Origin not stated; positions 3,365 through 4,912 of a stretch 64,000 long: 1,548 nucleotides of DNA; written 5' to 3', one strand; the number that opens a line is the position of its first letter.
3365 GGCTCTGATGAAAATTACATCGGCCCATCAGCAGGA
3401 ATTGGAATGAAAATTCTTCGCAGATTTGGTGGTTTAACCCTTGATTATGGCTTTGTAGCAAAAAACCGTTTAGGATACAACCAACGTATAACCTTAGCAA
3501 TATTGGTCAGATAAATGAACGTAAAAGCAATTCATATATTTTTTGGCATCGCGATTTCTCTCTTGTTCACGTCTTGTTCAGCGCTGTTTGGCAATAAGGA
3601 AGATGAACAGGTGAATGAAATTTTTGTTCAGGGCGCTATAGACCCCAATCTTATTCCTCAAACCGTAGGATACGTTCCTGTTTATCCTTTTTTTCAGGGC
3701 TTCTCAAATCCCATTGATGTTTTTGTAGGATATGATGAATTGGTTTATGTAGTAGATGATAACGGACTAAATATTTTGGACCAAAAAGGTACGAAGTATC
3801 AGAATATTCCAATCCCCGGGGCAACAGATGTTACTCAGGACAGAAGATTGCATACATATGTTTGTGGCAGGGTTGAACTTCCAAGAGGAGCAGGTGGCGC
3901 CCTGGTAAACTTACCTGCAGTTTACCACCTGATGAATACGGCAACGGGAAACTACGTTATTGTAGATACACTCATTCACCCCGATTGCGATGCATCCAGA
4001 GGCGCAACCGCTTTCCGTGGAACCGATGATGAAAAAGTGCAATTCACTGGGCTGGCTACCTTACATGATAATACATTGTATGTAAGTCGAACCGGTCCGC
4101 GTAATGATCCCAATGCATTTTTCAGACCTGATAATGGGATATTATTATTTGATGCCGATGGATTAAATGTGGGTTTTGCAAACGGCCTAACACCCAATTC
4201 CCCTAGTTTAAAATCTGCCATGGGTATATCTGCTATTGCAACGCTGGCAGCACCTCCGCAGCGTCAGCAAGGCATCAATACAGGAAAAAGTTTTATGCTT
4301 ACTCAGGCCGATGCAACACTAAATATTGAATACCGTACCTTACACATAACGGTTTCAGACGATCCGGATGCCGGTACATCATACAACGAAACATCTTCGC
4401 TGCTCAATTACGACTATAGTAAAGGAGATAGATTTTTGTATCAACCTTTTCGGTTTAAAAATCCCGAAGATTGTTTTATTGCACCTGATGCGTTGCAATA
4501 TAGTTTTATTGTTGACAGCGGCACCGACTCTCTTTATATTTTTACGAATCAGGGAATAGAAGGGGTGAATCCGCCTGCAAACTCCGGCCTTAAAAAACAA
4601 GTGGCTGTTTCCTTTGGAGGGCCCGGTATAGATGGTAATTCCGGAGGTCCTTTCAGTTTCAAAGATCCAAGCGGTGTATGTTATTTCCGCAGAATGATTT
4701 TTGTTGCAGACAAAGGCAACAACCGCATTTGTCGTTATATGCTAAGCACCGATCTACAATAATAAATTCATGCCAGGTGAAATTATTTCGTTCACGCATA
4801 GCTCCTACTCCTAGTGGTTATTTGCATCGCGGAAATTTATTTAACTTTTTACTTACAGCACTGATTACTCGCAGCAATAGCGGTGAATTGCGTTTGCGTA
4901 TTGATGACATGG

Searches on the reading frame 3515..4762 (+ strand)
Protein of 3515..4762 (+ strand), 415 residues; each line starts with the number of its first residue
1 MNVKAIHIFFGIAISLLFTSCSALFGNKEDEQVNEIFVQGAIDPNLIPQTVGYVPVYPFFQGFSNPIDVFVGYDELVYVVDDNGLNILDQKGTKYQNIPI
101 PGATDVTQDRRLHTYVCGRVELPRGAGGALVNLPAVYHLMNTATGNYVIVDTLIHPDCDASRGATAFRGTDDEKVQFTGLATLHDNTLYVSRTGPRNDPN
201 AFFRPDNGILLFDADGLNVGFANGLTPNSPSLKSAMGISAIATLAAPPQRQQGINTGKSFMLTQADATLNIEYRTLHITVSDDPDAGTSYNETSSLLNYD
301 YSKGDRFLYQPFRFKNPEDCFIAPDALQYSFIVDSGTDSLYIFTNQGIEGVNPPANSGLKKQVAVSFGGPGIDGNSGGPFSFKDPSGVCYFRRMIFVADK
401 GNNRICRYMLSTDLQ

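Call 19: search_protein_families(library=ncbifam, proteins=[window:3515-4762:+])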
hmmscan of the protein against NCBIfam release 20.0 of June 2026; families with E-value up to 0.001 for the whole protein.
window:3515-4762:+ (415 aa): 0 families

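Call 22: search_protein_families(library=pfam, proteins=[window:3515-4762:+], max_evalue=0.01)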
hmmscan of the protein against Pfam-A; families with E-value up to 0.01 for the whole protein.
window:3515-4762:+ (415 aa): 1 family
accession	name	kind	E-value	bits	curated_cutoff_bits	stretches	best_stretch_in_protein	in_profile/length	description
PF01436.27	NHL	-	0.00098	19.5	20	0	382-408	1-28/28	NHL repeat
